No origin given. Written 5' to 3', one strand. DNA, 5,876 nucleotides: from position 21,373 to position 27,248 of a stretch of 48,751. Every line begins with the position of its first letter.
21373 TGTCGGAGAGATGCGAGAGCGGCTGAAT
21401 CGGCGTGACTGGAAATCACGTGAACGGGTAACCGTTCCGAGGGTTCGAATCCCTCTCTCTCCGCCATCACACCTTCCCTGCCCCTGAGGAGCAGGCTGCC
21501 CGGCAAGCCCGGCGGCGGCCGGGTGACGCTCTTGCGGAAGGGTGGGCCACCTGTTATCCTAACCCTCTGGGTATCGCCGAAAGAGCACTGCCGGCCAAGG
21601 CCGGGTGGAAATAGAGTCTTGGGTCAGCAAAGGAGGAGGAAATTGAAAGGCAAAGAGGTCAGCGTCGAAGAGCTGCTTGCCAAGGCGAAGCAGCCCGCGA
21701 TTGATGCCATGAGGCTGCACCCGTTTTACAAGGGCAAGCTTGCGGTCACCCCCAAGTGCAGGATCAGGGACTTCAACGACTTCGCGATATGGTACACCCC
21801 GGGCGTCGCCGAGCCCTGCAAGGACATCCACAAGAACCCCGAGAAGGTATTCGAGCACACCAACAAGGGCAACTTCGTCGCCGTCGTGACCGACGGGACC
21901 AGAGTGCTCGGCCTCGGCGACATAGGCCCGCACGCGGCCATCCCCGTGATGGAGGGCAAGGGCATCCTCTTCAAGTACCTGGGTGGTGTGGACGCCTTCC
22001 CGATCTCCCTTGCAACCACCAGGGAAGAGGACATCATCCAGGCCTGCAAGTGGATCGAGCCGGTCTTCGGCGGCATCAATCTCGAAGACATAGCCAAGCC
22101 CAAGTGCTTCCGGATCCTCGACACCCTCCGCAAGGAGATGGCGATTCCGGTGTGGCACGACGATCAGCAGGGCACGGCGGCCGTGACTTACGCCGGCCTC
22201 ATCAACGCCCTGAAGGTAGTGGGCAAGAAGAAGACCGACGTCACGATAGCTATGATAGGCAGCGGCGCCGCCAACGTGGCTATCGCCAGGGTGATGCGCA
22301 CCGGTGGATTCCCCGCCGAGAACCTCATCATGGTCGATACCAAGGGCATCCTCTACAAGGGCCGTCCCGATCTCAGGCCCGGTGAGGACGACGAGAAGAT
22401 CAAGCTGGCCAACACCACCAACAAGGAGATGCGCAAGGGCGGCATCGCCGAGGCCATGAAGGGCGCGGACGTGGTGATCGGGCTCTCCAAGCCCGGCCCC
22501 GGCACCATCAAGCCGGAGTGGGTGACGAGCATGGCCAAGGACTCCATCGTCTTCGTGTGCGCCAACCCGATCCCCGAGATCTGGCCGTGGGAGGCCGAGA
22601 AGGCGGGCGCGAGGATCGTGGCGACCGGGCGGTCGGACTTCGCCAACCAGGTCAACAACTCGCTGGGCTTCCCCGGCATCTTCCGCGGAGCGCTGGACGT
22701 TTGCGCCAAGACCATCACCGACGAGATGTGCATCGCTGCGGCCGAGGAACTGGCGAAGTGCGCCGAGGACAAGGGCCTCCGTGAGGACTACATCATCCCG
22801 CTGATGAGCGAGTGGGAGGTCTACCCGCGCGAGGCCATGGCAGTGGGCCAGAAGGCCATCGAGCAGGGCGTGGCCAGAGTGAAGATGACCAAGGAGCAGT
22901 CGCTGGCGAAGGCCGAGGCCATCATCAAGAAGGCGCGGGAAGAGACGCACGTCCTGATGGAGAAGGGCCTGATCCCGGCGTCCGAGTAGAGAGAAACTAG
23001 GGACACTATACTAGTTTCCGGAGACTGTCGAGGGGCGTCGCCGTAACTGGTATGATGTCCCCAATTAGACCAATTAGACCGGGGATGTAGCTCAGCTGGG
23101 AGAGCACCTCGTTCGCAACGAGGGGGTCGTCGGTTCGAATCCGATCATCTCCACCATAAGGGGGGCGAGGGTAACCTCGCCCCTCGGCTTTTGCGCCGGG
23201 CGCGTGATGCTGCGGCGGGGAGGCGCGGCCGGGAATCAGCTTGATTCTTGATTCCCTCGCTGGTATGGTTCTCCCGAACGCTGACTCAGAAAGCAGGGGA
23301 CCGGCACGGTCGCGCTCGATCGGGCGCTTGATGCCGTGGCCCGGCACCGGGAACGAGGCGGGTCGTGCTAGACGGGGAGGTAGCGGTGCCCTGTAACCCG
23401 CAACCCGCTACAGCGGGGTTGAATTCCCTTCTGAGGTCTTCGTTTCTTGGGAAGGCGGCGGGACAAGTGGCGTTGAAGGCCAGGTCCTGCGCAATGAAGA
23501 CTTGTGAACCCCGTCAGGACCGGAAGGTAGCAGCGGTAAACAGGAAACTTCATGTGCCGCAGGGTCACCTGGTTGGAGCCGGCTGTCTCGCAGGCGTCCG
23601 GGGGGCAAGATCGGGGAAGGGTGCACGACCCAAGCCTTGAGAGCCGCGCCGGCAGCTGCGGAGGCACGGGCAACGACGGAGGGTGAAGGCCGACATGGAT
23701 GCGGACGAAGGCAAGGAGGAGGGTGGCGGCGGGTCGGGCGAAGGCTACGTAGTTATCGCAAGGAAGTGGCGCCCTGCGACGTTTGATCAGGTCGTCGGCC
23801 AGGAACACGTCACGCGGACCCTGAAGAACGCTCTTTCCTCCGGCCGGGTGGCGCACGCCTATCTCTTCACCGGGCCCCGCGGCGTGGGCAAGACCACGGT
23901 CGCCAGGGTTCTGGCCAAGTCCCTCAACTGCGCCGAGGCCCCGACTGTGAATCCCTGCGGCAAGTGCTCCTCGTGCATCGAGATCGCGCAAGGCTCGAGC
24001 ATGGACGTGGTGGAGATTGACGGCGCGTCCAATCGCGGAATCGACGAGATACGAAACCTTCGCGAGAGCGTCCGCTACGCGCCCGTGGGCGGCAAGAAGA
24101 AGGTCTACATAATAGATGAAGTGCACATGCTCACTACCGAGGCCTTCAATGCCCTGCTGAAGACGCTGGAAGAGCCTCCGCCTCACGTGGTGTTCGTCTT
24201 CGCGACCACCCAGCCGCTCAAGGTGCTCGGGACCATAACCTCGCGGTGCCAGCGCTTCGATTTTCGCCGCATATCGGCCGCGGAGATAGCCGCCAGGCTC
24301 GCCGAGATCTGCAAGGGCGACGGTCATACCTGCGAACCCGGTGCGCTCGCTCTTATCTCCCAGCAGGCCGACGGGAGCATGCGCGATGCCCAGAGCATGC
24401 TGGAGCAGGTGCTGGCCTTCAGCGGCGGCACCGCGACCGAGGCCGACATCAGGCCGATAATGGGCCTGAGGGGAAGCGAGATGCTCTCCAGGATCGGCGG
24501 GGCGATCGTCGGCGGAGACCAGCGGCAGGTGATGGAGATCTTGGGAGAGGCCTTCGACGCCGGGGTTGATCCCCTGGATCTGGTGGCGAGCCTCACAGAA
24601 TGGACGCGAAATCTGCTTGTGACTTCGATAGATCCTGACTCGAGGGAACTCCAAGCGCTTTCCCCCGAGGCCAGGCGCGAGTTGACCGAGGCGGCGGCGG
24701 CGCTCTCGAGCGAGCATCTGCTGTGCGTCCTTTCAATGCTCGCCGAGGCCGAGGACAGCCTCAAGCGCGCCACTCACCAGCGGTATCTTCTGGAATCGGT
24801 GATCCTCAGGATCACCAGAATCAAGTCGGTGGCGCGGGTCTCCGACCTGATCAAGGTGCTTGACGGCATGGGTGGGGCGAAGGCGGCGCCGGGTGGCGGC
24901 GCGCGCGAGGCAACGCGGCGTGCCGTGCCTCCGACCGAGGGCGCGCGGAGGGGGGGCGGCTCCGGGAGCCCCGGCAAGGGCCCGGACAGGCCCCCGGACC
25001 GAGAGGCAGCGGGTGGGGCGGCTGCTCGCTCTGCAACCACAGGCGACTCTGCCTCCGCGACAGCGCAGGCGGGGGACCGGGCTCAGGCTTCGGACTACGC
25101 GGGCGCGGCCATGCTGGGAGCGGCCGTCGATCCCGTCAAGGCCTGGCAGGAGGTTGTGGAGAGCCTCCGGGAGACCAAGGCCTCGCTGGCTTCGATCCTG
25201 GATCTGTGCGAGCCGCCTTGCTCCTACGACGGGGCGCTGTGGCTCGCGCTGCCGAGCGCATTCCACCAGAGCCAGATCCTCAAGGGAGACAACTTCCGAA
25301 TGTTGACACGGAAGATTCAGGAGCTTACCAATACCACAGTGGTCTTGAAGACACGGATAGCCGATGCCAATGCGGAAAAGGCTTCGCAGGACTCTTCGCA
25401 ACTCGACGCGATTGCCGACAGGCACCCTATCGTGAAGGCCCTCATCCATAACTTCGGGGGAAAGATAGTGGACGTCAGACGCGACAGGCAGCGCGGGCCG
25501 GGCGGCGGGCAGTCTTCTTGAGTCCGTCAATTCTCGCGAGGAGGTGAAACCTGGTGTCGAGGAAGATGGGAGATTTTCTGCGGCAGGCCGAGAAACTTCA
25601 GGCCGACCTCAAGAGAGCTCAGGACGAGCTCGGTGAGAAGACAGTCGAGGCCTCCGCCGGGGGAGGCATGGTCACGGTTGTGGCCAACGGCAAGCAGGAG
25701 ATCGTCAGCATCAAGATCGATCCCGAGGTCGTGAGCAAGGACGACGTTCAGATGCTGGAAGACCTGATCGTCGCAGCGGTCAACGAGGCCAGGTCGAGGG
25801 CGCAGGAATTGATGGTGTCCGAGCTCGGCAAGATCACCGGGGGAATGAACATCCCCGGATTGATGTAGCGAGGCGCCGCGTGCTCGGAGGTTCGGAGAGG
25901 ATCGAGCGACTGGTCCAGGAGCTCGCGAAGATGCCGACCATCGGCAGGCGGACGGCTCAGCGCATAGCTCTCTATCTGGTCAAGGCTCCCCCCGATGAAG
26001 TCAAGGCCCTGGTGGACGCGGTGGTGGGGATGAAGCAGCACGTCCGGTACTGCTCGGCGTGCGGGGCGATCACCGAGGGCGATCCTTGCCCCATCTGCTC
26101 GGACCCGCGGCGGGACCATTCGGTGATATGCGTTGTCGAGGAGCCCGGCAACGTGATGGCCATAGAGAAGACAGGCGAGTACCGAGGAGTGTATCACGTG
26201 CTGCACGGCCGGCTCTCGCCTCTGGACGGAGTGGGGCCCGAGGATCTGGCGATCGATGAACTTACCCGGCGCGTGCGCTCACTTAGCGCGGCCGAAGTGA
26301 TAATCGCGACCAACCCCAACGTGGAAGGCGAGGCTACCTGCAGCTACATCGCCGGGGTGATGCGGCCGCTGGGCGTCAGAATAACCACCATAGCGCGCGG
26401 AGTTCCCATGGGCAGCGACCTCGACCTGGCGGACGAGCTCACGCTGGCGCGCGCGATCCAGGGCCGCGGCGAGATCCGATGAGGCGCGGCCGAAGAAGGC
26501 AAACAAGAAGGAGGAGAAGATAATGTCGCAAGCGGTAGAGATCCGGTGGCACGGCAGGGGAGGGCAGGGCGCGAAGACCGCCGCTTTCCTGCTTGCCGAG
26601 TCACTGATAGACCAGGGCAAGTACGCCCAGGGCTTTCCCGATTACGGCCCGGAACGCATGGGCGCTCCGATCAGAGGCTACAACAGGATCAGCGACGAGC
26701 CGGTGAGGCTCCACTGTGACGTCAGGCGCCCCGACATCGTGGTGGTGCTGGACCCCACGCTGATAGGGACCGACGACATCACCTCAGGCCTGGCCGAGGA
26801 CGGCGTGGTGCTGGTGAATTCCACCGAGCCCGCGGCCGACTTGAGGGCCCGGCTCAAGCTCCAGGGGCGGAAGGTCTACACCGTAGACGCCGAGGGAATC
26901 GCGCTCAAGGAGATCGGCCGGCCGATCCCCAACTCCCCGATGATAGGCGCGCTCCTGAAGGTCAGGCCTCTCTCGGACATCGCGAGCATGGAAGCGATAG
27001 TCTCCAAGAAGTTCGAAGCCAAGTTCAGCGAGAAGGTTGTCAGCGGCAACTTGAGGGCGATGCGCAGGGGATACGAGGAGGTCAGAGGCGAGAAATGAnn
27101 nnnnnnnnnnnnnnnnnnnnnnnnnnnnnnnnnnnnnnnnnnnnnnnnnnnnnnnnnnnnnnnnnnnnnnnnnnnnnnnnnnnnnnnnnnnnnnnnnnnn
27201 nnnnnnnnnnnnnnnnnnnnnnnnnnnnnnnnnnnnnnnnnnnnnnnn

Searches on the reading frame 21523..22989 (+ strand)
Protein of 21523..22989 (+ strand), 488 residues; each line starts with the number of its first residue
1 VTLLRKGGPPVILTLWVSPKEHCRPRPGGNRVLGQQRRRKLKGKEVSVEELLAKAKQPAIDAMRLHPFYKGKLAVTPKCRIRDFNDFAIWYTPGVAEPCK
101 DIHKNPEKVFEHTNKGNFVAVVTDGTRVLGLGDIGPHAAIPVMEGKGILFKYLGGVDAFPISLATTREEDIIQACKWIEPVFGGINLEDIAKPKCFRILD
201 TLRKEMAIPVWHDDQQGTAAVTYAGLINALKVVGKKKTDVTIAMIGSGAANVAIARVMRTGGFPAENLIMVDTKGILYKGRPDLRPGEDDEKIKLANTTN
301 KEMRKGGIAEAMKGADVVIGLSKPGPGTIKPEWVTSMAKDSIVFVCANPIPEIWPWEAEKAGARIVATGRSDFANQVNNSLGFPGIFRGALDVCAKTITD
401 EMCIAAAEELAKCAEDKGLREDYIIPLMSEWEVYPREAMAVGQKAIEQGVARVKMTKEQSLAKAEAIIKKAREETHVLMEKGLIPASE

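Call 34: search_protein_families(library=pfam, proteins=[window:21523-22989:+], max_evalue=0.0001)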
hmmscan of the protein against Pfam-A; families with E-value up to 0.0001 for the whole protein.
window:21523-22989:+ (488 aa): 2 families
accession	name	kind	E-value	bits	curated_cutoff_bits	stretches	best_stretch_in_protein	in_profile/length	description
PF00390.24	malic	-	1.4e-27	97.2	23.1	1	83-166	14-118/182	Malic enzyme, N-terminal domain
PF03949.21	Malic_M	-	1e-22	81.2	23.5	1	216-432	2-243/258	Malic enzyme, NAD binding domain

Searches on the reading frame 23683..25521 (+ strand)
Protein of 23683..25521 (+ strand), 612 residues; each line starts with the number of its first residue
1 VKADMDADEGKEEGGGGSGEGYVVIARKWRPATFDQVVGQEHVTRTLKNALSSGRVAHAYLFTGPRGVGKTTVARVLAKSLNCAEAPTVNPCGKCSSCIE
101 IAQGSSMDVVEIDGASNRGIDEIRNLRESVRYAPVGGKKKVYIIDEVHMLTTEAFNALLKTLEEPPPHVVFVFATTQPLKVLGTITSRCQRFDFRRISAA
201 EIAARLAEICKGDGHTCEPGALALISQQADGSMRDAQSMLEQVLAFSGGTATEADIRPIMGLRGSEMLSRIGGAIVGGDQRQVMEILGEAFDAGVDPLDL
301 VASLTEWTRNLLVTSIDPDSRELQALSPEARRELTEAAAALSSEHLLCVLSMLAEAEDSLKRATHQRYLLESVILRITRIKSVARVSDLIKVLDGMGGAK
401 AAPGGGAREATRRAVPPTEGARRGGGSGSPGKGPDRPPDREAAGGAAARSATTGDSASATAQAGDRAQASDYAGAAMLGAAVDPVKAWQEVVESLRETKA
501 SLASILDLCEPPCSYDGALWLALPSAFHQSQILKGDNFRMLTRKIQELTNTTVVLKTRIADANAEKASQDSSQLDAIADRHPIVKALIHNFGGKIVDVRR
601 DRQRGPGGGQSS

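Call 34: search_protein_families(library=pfam, proteins=[window:23683-25521:+], max_evalue=0.0001)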
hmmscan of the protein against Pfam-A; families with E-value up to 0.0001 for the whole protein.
window:23683-25521:+ (612 aa): 12 families
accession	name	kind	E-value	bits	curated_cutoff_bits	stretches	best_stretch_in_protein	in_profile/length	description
PF13177.12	DNA_pol3_delta2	-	2e-49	168.1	27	1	39-197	1-160/161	DNA polymerase III, delta subunit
PF12169.13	DNA_pol3_gamma3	-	4.8e-19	69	24.4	1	252-391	2-141/143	DNA polymerase III subunits gamma and tau domain III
PF00004.35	AAA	-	2.5e-13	51.1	21.2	1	61-193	2-124/131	ATPase family associated with various cellular activities (AAA)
PF22608.2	DNAX_ATPase_lid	-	7.4e-13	48.5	27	1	202-249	2-49/49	DNA polymerase III clamp loader subunit, ATPase lid domain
PF13401.12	AAA_22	-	8e-08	33.1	27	1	60-172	8-119/130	AAA domain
PF05496.18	RuvB_N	-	9.7e-08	32.4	27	1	30-92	2-68/159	Holliday junction DNA helicase RuvB P-loop domain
PF13191.12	AAA_16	-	2.6e-07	31.7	32.6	1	36-102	1-73/167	AAA ATPase domain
PF07728.20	AAA_5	-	4.3e-07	30.5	22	1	61-164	3-92/139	AAA domain (dynein-related subfamily)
PF13604.12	AAA_30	-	4.7e-07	30.2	27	1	46-172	9-122/191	AAA domain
PF13173.12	AAA_14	-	2.8e-06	27.8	27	1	59-187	4-109/129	AAA domain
PF12775.13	AAA_7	-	2.2e-05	24.5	25.8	0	127-157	89-119/181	P-loop containing dynein motor region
PF06068.19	TIP49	-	2.2e-05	24.2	23.8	0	141-177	277-312/347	TIP49 P-loop domain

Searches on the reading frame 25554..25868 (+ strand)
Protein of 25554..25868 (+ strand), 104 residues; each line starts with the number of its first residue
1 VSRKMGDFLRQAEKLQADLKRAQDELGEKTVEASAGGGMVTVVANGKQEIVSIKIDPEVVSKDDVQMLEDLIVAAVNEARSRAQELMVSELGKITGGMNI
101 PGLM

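Call 34: search_protein_families(library=pfam, proteins=[window:25554-25868:+], max_evalue=0.0001)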
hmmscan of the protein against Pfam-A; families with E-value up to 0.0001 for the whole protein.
window:25554-25868:+ (104 aa): 1 family
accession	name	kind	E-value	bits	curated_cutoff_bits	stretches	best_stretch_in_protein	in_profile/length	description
PF02575.21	YbaB_DNA_bd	-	8.7e-34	116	25.5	1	10-99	2-91/91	YbaB/EbfC DNA-binding family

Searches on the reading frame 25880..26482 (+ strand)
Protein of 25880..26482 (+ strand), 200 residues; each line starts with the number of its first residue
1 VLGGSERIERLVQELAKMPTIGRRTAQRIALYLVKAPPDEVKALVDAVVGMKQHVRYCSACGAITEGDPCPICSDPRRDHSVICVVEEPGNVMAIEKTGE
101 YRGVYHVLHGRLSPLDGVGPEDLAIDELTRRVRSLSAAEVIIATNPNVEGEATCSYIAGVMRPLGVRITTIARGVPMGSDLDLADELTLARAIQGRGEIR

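Call 10: search_protein_families(library=pfam, proteins=[window:25880-26482:+], max_evalue=0.0001)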
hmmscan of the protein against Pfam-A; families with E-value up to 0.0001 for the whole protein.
window:25880-26482:+ (200 aa): 5 families
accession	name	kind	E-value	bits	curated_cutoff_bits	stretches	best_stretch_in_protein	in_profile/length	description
PF13662.12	Toprim_4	-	4.5e-24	84.9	25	1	81-172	1-85/85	Toprim domain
PF21176.3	RecR_HhH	-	3.3e-12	46.4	27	1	8-48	1-41/45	RecR, helix-hairpin-helix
PF01751.28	Toprim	-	1.1e-10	41.9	23.1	1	82-163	1-86/96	Toprim domain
PF21175.2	RecR_C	-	2.4e-10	40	22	1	174-196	1-23/24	RecR, C-terminal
PF02132.21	RecR_ZnF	-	1.5e-09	37.9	22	1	55-75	1-21/21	RecR, Cys4-zinc finger domain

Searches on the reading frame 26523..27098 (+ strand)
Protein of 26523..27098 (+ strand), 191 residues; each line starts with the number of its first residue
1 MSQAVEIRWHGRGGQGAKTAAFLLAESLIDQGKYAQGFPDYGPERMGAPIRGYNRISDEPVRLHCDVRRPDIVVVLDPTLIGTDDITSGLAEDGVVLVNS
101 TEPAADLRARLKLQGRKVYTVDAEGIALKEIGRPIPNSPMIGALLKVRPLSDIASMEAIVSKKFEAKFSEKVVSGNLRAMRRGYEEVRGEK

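Call 10: search_protein_families(library=pfam, proteins=[window:26523-27098:+], max_evalue=0.0001)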
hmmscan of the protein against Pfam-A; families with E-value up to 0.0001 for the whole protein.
window:26523-27098:+ (191 aa): 1 family
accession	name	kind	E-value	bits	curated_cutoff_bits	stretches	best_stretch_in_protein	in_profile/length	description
PF01558.24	POR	-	1.2e-40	139.9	27.4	1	13-185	1-173/173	Pyruvate ferredoxin/flavodoxin oxidoreductase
